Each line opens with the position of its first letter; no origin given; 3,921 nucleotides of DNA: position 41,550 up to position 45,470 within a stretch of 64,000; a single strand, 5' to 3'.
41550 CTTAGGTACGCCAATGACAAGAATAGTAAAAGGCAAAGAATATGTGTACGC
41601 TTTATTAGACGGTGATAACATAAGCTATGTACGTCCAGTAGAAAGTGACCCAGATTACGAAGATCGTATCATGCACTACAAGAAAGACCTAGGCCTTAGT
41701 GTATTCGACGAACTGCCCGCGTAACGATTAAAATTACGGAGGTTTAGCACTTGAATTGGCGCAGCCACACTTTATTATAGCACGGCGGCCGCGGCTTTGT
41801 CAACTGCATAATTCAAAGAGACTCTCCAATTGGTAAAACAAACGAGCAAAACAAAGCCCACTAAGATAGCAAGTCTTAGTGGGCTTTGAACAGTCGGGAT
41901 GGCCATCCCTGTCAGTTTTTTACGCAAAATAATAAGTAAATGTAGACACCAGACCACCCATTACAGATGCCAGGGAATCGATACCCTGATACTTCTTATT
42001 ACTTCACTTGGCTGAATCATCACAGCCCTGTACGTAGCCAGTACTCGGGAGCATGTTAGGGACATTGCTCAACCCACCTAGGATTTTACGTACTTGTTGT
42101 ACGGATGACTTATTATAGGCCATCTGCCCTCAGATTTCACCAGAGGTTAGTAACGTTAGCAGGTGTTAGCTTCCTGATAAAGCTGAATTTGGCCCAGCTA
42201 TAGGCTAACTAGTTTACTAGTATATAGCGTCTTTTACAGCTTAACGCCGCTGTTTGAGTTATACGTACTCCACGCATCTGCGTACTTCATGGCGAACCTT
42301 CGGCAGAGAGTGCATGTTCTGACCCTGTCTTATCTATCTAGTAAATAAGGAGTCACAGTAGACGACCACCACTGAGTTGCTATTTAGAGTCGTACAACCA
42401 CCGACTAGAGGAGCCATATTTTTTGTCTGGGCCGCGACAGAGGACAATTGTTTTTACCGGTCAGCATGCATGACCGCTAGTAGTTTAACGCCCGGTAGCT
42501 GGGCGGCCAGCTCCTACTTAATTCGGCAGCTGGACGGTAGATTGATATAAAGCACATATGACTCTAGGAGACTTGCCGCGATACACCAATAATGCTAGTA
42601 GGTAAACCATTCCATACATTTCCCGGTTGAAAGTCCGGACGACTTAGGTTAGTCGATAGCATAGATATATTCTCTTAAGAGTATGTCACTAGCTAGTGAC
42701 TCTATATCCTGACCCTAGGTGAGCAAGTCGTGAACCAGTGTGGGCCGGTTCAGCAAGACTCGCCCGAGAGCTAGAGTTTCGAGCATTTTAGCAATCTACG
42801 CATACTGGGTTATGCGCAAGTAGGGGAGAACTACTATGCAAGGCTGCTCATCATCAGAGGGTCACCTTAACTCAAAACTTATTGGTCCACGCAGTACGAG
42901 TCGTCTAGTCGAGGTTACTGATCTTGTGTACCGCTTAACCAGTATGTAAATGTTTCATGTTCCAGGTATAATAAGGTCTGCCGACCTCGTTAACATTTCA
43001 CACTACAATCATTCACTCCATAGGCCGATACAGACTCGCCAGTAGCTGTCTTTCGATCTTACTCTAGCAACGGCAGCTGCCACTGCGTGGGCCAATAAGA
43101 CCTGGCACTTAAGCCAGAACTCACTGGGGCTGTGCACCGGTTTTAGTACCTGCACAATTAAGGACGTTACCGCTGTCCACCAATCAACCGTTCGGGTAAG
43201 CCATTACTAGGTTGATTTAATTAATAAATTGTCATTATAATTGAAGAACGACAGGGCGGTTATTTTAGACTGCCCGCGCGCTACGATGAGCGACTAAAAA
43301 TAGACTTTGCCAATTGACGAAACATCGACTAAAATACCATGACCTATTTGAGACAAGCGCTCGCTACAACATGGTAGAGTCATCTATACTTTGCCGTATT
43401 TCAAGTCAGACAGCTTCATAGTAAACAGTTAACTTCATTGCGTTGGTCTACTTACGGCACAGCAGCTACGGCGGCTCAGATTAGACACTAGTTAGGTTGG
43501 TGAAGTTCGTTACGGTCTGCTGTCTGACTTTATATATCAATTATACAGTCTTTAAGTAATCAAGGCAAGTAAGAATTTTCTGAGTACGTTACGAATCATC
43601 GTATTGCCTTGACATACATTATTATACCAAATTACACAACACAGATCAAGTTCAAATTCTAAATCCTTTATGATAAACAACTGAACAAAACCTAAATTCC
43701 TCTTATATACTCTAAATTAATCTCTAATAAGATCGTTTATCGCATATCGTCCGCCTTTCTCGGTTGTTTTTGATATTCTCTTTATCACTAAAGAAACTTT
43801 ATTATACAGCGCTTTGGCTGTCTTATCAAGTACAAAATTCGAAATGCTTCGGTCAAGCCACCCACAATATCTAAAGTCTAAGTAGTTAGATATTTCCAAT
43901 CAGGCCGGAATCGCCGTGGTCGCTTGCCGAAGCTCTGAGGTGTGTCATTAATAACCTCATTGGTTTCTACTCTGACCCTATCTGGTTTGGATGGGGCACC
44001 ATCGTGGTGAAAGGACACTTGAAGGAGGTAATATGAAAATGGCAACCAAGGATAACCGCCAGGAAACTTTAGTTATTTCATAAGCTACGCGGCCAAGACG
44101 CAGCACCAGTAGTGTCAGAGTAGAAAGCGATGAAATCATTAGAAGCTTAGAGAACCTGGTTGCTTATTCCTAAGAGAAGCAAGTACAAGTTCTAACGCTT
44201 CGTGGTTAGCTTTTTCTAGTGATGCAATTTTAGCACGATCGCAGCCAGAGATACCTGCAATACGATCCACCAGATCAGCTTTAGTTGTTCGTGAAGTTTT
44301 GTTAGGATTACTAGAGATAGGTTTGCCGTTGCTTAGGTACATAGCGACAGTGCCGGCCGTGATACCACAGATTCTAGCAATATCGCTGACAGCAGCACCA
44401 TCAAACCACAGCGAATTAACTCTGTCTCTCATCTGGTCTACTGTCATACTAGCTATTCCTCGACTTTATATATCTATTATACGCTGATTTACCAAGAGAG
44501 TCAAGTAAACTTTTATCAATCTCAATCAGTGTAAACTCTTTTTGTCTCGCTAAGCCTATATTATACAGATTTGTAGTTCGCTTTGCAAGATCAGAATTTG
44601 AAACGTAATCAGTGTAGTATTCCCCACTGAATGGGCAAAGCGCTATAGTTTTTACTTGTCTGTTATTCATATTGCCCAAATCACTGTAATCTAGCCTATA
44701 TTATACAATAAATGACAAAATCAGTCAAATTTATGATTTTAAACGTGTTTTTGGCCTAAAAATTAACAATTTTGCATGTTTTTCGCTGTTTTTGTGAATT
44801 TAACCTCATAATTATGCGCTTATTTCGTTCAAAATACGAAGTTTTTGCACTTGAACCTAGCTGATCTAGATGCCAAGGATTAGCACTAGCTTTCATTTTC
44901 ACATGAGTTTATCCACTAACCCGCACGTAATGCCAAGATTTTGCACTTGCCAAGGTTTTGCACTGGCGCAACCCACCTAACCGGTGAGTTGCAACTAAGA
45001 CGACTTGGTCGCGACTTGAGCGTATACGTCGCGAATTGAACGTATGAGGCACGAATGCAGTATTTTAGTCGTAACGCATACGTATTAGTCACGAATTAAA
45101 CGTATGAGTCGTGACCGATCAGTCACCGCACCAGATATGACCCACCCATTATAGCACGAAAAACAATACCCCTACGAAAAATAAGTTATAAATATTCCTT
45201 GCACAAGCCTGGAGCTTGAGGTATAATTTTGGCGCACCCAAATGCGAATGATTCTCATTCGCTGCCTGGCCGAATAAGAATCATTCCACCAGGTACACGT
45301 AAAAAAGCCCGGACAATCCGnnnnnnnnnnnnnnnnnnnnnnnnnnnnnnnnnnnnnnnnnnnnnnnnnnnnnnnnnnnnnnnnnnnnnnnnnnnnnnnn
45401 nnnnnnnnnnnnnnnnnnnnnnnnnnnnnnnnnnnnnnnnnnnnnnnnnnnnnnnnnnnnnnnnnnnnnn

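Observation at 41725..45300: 3.5-kb gene-poor spacer with a featureless about 1.6-kb core and repeat or origin-like motifs at its right end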

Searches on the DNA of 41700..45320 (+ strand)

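Call 4: search_dna_similar(query=window:41700-45320:+, collection=phages, mode=near, max_rows=25)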
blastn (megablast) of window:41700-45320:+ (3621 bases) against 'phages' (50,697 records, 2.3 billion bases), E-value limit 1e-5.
No match.

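Call 7: search_dna_similar(query=window:41700-45320:+, collection=phages, mode=distant, max_rows=25)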
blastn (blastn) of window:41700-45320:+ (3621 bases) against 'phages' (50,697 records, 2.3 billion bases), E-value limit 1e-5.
No match.

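Call 69: build_rna_model(alignment_id=A4)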
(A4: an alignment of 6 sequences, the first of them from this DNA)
Model R1 built from alignment A4 (6 sequences, 209 columns); structure: RNAalifold consensus.
model positions 204; base pairs 55; branch points 5; effective number of sequences 1.16; information 0.59 bits per position. Calibrated on 0.2 Mb of random sequence (short: E-values are rough).
structure used (alignment columns):
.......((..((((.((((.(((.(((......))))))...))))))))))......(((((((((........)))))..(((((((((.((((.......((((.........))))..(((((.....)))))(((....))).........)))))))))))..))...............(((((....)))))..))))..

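Call 70: search_with_rna_model(model_id=R1, sources=[window, L001, L005, L006, L007, L008, L009, L010, L017, L021, L022], max_evalue=10)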
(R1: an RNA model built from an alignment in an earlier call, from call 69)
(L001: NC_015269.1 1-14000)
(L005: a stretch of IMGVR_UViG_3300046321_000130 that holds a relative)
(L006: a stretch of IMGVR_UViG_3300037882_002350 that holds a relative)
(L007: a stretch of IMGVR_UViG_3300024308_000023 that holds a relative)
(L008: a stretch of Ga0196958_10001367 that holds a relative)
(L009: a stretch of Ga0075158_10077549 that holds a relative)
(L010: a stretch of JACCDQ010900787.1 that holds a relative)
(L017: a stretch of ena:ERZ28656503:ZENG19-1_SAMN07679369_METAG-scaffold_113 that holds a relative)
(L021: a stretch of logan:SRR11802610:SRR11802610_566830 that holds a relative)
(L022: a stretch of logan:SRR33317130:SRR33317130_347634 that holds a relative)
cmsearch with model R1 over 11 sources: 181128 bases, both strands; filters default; matches with E-value up to 10: 6.
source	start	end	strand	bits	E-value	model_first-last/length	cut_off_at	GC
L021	2699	2903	+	213.4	2.8e-62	1-204/204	no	0.42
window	41888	42089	-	212.3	5.8e-62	1-204/204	no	0.46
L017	7785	7989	+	187.4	1.7e-54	1-204/204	no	0.47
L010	3602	3617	-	10.4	0.22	181-196/204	no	0.81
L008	2639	2652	-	9.6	0.39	183-196/204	no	0.71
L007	12791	12813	-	8.4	0.88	171-196/204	no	0.48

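Call 101: search_rna_families(source=window, start=42680, end=42890, threshold=evalue, max_evalue=10, show_alignments=3)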
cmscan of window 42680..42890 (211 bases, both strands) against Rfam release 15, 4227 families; matches with E-value up to 10: 1.
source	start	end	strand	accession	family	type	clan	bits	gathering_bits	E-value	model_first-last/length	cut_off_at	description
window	42771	42876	-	RF00008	Hammerhead_3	Gene; ribozyme;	CL00010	12.9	48.5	5.3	1-54/54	no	Hammerhead ribozyme (type III)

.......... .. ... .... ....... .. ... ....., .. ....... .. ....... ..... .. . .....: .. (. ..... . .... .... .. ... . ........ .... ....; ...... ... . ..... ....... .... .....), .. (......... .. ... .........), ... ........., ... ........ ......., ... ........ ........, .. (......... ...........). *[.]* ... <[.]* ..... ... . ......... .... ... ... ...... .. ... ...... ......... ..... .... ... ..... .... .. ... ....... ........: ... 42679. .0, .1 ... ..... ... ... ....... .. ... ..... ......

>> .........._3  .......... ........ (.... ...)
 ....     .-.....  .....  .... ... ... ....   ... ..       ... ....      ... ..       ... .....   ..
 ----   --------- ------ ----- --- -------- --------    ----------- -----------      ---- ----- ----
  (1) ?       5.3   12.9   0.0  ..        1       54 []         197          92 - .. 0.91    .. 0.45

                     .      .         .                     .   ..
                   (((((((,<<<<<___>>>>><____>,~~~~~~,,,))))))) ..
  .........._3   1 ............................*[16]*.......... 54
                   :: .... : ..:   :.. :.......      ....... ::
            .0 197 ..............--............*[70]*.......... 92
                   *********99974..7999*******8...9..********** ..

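Call 119: build_rna_model(alignment_id=A6, structure=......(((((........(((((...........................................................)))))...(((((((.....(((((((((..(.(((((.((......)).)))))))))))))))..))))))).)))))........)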
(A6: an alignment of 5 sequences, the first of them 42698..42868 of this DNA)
Model R2 built from alignment A6 (5 sequences, 171 columns); structure: as given.
model positions 141; base pairs 34; branch points 1; effective number of sequences 1; information 0.59 bits per position. Calibrated on 0.2 Mb of random sequence (short: E-values are rough).
structure used (alignment columns):
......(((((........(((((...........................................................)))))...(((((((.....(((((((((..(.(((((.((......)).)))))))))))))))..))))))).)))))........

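Call 120: search_with_rna_model(model_id=R2, sources=[L005, L006, L007, L008, L001, L025, window], max_evalue=10, show_alignments=3)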
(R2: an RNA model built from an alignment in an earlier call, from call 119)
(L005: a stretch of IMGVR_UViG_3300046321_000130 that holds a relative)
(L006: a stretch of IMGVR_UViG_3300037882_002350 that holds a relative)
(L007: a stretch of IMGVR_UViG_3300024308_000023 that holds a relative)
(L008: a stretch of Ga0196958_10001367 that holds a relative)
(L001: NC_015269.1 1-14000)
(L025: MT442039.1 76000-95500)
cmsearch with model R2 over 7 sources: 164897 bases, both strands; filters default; matches with E-value up to 10: 2.
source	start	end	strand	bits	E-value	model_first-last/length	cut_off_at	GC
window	42698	42868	-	156.2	2e-40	1-141/141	no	0.51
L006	19989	20093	+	18.4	0.012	1-141/141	no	0.36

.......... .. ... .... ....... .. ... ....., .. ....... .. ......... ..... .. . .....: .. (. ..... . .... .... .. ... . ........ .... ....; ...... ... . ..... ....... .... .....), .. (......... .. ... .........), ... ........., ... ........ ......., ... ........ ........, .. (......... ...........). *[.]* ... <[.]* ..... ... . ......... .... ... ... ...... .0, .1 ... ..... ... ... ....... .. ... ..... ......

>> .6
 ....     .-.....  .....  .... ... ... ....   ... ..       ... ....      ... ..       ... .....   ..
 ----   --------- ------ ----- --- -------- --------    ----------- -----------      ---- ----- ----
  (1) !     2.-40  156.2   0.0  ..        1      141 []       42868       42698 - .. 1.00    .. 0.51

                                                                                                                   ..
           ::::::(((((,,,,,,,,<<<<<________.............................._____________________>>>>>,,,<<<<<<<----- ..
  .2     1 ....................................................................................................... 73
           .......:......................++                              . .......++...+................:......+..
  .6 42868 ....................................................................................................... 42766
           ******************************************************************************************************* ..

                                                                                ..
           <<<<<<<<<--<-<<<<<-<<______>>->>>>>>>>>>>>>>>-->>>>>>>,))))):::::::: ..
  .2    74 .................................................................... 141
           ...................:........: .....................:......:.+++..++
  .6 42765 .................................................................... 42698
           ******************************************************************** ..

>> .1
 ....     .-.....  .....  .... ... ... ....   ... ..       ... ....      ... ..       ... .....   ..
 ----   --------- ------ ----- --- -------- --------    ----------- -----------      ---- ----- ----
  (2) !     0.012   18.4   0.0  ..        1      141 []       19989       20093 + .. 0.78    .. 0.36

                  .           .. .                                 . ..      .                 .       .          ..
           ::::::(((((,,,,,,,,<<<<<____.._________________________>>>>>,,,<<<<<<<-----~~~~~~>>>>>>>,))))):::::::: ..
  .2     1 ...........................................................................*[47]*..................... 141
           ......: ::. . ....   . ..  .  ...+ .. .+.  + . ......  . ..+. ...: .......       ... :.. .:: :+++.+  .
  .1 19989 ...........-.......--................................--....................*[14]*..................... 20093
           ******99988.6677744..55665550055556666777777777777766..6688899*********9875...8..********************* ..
